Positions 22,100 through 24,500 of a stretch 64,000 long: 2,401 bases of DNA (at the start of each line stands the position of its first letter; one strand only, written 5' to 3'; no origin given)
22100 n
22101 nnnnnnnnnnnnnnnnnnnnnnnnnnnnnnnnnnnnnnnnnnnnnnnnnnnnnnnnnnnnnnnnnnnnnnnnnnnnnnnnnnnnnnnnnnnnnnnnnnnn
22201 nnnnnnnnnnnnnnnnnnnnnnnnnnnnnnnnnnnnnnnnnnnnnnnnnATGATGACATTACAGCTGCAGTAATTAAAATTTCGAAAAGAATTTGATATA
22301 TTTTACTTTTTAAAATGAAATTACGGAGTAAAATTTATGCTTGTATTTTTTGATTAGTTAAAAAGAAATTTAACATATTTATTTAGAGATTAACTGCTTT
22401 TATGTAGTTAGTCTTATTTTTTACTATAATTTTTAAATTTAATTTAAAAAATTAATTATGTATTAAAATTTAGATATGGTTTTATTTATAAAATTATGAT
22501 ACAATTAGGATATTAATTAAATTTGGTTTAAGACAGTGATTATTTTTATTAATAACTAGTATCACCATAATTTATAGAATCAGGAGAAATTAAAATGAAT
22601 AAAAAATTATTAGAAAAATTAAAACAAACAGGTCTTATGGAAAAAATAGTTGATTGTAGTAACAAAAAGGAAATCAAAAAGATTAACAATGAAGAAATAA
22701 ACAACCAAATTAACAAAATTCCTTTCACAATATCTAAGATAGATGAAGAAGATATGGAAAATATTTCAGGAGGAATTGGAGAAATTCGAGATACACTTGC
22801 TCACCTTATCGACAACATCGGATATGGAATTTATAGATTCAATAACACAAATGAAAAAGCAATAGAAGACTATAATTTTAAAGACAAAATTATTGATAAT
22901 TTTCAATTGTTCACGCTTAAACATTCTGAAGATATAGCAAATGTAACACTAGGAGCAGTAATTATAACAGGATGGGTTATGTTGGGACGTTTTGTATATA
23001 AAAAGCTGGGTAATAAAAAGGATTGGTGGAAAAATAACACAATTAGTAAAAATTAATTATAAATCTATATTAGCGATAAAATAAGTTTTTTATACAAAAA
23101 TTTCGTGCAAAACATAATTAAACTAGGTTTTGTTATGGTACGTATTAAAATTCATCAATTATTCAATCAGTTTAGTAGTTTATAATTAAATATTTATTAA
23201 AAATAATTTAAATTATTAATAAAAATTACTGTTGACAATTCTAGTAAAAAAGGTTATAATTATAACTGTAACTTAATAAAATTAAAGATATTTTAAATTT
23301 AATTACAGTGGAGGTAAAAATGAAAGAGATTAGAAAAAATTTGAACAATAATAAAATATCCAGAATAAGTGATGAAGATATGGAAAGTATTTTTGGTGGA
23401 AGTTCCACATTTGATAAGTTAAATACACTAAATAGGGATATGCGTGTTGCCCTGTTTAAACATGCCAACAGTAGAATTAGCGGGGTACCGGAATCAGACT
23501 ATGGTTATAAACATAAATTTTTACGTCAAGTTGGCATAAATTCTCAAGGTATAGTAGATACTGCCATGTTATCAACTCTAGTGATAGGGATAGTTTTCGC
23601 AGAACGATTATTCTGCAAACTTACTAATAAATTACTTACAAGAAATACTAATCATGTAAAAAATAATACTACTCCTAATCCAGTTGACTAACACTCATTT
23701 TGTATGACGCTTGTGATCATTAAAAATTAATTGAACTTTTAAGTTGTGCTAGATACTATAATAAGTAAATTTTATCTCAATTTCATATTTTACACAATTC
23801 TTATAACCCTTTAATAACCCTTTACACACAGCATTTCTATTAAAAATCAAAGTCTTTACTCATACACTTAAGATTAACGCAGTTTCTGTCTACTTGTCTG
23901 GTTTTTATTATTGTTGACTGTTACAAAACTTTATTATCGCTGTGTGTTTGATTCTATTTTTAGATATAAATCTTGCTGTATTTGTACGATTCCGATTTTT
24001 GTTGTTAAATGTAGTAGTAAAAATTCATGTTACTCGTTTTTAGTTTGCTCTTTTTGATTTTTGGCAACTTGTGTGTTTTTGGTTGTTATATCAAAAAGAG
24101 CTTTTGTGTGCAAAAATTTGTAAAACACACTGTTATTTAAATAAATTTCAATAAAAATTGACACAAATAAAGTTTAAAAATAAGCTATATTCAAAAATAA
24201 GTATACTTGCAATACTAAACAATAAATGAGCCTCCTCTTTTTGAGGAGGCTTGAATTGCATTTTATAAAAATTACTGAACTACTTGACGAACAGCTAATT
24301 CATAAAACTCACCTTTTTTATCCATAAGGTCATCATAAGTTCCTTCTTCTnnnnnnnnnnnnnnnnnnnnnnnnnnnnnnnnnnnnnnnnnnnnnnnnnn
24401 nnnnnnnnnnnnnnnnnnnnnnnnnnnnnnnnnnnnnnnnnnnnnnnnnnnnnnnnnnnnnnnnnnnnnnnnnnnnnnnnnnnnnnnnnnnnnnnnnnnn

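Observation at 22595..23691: Two paralogous GG-leader proteins whose ~95-aa cores carry a transmembrane helix, convergent on the export operon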

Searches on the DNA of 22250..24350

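Call 28: search_rna_families(source=window, start=22250, end=24350, threshold=evalue, max_evalue=1)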
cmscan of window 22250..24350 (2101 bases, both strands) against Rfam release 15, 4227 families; matches with E-value up to 1: 0.
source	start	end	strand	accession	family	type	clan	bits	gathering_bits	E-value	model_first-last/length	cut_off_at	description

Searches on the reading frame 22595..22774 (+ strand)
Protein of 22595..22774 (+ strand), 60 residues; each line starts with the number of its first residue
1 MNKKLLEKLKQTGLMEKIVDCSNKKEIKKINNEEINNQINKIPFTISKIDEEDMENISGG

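Call 31: search_protein_families(library=ncbifam, proteins=[window:22595-22774:+], max_evalue=1)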
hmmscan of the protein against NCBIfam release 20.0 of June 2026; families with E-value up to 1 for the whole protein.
window:22595-22774:+ (60 aa): 1 family
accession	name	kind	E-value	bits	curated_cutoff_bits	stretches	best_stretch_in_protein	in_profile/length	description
TIGR01847.1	bacteriocin_sig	domain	0.25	12.1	15.7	1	47-60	2-15/15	bacteriocin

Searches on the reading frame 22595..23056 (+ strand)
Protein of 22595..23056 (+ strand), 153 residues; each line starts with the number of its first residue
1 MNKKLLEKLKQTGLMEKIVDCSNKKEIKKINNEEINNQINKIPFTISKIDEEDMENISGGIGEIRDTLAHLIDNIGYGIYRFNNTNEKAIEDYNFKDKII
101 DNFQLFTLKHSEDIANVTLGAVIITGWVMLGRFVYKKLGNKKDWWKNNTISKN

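Call 4: search_protein_families(library=ncbifam, proteins=[window:22595-23056:+], max_evalue=0.1)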
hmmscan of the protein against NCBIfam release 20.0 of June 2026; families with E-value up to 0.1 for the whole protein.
window:22595-23056:+ (153 aa): 2 families
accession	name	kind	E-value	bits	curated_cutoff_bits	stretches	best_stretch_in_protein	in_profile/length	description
NF006220.0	PRK08345.1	subfamily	0.055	12.7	395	0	44-104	106-168/294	cytochrome-c3 hydrogenase subunit gamma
TIGR03949.1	bact_IIb_cerein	subfamily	0.078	12.8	21.5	1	48-63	3-18/45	class IIb bacteriocin, lactobin A/cerein 7B family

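Call 5: search_protein_families(library=pfam, proteins=[window:22595-23056:+], max_evalue=0.1)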
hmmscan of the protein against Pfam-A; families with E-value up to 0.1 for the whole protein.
window:22595-23056:+ (153 aa): 1 family
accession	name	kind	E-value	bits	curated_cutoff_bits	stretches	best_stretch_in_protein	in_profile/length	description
PF20870.2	FAM186A-B_N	-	0.024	14.5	27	1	8-96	65-152/243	FAM186A/B, N-terminal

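Call 8: find_homologous_proteins(query=window:22595-23053:+, max_evalue=0.01)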
Query window:22595-23053:+ (153 aa): 2 proteins with E <= 0.01 among 132 candidates.
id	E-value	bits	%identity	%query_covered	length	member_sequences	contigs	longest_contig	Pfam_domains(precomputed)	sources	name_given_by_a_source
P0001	1.9e-91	322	97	100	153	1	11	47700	-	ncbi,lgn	-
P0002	1.4e-90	319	98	100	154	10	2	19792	-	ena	-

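Call 10: search_dna_similar(query=window:22595-23053:+, collection=plasmids, mode=protein, max_evalue=1)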
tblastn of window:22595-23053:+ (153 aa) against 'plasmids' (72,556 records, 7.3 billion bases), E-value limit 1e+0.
No match.

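Call 46: search_protein_families(library=padloc, proteins=[window:22595-23056:+], max_evalue=1)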
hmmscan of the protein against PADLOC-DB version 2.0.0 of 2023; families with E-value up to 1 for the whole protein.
window:22595-23056:+ (153 aa): 0 families

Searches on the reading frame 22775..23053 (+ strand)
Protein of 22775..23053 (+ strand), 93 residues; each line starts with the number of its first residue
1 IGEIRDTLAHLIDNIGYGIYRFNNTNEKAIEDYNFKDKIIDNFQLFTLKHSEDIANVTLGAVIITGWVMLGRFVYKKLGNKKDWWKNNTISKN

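Call 19: search_protein_representatives(alignment_id=A2)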
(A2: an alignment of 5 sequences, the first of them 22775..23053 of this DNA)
Query: 5 sequences, 97 profile positions. Proteins with E-value up to 0.001 (for the whole library): 3; up to 1e-10: 2; up to 1e-30: 2. The best 3 are listed.
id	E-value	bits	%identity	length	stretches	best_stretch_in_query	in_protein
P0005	7.5e-47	173.4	-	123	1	2-97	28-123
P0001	3.8e-36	139.1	-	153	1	1-90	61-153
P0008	7.2e-05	38.8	-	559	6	33-79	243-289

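Call 30: predict_structure(alignment_id=A2)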
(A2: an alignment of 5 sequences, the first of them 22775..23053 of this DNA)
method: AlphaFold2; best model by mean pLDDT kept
length: 93 residues; sequences in the alignment: 5
mean_pLDDT: 53.6   pTM: 0.35
mean pLDDT of the five models: 53.6, 52.3, 50.6, 47.7, 46.2
residues with pLDDT >= 90: 0; 70-90: 0; 50-70: 67; < 50: 26
segments of 3 or more residues with pLDDT < 50: 19-33, 89-93
pLDDT, mean of each block of 10 residues (from residue 1): 50 53 45 51 60 58 61 56 51 41
secondary structure, 60 per line:
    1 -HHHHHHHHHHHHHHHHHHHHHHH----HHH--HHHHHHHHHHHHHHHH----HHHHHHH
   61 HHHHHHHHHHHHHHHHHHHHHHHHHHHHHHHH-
elements in order: H2-24 H34-49 H54-92

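Call 45: search_solved_structures(query=A2, max_evalue=10)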
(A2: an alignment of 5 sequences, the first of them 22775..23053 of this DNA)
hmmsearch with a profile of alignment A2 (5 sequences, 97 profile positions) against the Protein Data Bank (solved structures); distinct sequences matched with E-value up to 10: 9.
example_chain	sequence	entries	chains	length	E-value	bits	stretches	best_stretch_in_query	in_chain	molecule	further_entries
9hd7_U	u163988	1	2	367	0.16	15.2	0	54-69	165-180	Chloroplast PsbY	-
3sci_E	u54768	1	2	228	0.85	12.9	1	7-55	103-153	Spike glycoprotein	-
4q6m_A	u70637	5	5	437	0.96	12.7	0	52-82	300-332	Conserved hypothetical secreted protein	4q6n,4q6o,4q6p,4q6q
8xn3_B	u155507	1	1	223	1.1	12.5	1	3-48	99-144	Spike protein S1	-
9e21_S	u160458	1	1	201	1.5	12.1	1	3-48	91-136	SARS XBB.1.5 Spike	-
9han_C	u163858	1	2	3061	1.5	12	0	2-45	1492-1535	Collagen type VI alpha 3 chain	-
8wrh_B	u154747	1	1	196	1.6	12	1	3-48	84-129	Spike protein S2'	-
9olm_A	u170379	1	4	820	1.6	11.9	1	27-65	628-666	Short transient receptor potential channel 3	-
9olx_A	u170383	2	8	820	1.6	11.9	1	27-65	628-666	Short transient receptor potential channel 3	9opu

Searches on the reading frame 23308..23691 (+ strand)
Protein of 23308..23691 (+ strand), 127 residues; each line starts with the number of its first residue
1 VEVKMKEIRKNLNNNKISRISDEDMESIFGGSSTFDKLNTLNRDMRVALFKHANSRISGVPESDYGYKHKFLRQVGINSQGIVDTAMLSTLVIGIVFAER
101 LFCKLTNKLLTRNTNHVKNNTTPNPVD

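Call 4: search_protein_families(library=ncbifam, proteins=[window:23308-23691:+], max_evalue=0.1)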
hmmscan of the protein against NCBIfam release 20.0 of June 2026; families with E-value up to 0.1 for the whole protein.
window:23308-23691:+ (127 aa): 1 family
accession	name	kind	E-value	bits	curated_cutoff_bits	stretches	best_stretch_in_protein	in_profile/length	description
TIGR04149.1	GG_sam_targ_CFB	domain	0.028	14.3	25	1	5-32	1-29/43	TIGR04149 family rSAM-modified RiPP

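Call 5: search_protein_families(library=pfam, proteins=[window:23308-23691:+], max_evalue=0.1)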
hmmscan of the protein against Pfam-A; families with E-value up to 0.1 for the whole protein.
window:23308-23691:+ (127 aa): 1 family
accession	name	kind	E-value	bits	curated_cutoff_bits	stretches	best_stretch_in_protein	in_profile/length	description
PF20104.4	DUF6494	-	0.0089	16.8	24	1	70-88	12-30/68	Family of unknown function (DUF6494)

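Call 9: find_homologous_proteins(query=window:23308-23688:+, max_evalue=0.01)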
Query window:23308-23688:+ (127 aa): 5 proteins with E <= 0.01 among 9 candidates.
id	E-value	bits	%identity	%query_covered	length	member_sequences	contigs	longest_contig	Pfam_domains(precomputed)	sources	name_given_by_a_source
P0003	7.4e-71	253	97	97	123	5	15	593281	-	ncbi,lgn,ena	-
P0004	5.9e-70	251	96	97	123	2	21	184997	-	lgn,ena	-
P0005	6.5e-70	250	96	97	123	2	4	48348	-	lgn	-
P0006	1.5e-69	249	95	97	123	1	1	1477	-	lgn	-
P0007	4.2e-60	219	81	97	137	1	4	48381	-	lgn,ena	-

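Call 15: find_encoding_contigs(protein=P0003, flank=10000, max_places=6)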
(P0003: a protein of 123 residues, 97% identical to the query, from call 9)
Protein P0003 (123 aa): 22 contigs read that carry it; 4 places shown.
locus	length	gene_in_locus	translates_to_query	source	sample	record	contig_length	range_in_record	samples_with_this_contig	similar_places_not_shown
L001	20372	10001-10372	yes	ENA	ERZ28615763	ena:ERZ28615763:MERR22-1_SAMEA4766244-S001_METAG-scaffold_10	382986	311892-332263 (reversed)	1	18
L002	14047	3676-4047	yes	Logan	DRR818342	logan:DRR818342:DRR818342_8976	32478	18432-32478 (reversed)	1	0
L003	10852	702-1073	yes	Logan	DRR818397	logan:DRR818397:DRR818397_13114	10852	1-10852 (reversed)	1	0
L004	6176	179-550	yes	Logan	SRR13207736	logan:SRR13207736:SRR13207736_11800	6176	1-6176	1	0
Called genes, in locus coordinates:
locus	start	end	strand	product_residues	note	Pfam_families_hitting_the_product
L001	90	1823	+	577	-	PF00664:ABC_membrane, PF02463:SMC_N (faint), PF00005:ABC_tran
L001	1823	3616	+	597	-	PF00664:ABC_membrane, PF00005:ABC_tran, PF02463:SMC_N (weak)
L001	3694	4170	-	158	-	-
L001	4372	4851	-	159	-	-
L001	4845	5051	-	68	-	-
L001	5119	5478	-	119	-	PF01381:HTH_3, PF12844:HTH_19 (weak), PF13443:HTH_26 (faint), PF13560:HTH_31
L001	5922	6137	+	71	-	-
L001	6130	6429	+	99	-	PF04545:Sigma70_r4, PF08281:Sigma70_r4_2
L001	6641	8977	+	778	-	PF19732:SpoIIE_N, PF07228:SpoIIE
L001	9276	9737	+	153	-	-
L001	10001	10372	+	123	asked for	-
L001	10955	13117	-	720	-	PF00664:ABC_membrane, PF00005:ABC_tran, PF02463:SMC_N (faint)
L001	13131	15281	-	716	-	PF03412:Peptidase_C39, PF09778:Guanylate_cyc_2 (faint), PF00664:ABC_membrane, PF00005:ABC_tran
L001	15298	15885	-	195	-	-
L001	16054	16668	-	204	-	PF01813:ATP-synt_D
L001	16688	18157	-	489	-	PF02874:ATP-synt_ab_N, PF00006:ATP-synt_ab, PF22919:ATP-synt_VA_C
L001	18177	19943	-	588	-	PF02874:ATP-synt_ab_N, PF16886:ATP-synt_ab_Xtn, PF00006:ATP-synt_ab, PF22919:ATP-synt_VA_C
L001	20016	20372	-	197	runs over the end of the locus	-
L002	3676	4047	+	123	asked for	-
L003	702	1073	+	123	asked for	-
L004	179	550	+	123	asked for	-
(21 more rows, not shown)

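Call 31: search_protein_families(library=ncbifam, proteins=[L001:3694-4170:-], max_evalue=1)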
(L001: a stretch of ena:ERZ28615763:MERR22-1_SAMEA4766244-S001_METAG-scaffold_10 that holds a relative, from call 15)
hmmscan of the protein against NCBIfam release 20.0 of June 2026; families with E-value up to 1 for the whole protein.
L001:3694-4170:- (158 aa): 3 families
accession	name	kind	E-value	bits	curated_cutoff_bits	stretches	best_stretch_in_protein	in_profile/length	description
TIGR03798.1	leader_Nif11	subfamily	0.0066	16.7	32.3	1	19-72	23-68/68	Nif11-like leader peptide family RiPP precursor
NF038167.1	cyan_ocin_like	subfamily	0.039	14.1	32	1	59-80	9-30/72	CTB family bacteriocin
NF038034.1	lactGbeta_entB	subfamily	0.22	11.7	37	1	61-75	1-15/38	lactococcin G-beta/enterocin 1071B family bacteriocin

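Call 38: find_encoding_contigs(protein=P0007, flank=8000, max_places=4)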
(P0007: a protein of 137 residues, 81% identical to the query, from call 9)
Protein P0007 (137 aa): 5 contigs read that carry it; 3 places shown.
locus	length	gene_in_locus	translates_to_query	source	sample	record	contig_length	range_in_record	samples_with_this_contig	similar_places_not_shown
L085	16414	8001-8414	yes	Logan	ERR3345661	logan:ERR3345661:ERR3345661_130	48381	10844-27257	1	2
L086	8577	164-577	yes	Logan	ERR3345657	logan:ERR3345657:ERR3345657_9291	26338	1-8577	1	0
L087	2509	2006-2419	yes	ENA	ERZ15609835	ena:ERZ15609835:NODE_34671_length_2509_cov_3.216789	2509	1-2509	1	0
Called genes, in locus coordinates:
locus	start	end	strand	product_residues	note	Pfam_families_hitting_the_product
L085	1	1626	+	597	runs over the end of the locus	PF00664:ABC_membrane, PF00005:ABC_tran, PF02463:SMC_N (weak)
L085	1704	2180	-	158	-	-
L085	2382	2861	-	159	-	-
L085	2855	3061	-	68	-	-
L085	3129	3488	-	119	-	PF01381:HTH_3, PF12844:HTH_19 (weak), PF13443:HTH_26 (faint), PF13560:HTH_31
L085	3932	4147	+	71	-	-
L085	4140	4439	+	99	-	PF04545:Sigma70_r4, PF08281:Sigma70_r4_2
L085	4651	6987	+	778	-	PF19732:SpoIIE_N, PF07228:SpoIIE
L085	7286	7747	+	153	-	-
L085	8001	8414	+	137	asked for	-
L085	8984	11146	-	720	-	PF00664:ABC_membrane, PF00005:ABC_tran, PF02463:SMC_N (faint)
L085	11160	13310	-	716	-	PF03412:Peptidase_C39, PF09778:Guanylate_cyc_2 (faint), PF00664:ABC_membrane, PF00005:ABC_tran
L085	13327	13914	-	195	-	-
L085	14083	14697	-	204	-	PF01813:ATP-synt_D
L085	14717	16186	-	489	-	PF02874:ATP-synt_ab_N, PF00006:ATP-synt_ab, PF22919:ATP-synt_VA_C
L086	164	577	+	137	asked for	-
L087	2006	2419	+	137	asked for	-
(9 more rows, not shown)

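Call 46: search_protein_families(library=padloc, proteins=[window:23320-23691:+], max_evalue=1)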
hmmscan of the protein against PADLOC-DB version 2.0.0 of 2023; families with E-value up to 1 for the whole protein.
window:23320-23691:+ (123 aa): 0 families

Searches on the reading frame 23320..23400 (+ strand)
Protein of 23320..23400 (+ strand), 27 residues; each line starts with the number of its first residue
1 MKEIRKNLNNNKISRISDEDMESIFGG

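Call 31: search_protein_families(library=ncbifam, proteins=[window:23320-23400:+], max_evalue=1)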
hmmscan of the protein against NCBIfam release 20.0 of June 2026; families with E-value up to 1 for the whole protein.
window:23320-23400:+ (27 aa): 1 family
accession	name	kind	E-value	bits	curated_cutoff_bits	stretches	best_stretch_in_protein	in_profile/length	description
TIGR04149.1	GG_sam_targ_CFB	domain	0.0056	16.6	25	1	1-27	1-28/43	TIGR04149 family rSAM-modified RiPP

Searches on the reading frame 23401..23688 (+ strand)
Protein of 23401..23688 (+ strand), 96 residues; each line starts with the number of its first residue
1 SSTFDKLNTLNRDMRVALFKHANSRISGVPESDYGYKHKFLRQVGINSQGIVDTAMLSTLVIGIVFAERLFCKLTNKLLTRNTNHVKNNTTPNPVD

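Call 60: predict_structure(alignment_id=A3)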
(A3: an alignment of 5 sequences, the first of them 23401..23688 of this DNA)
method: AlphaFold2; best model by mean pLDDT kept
length: 96 residues; sequences in the alignment: 5
mean_pLDDT: 51.2   pTM: 0.25
mean pLDDT of the five models: 51.2, 50.0, 48.2, 47.7, 46.0
residues with pLDDT >= 90: 0; 70-90: 0; 50-70: 50; < 50: 46
segments of 3 or more residues with pLDDT < 50: 22-55, 88-93
pLDDT, mean of each block of 10 residues (from residue 1): 56 59 44 46 45 51 58 54 50 49
secondary structure, 60 per line:
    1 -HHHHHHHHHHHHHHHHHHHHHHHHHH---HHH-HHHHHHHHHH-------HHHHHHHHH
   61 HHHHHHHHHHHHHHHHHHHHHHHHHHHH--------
elements in order: H2-27 H35-44 H52-88
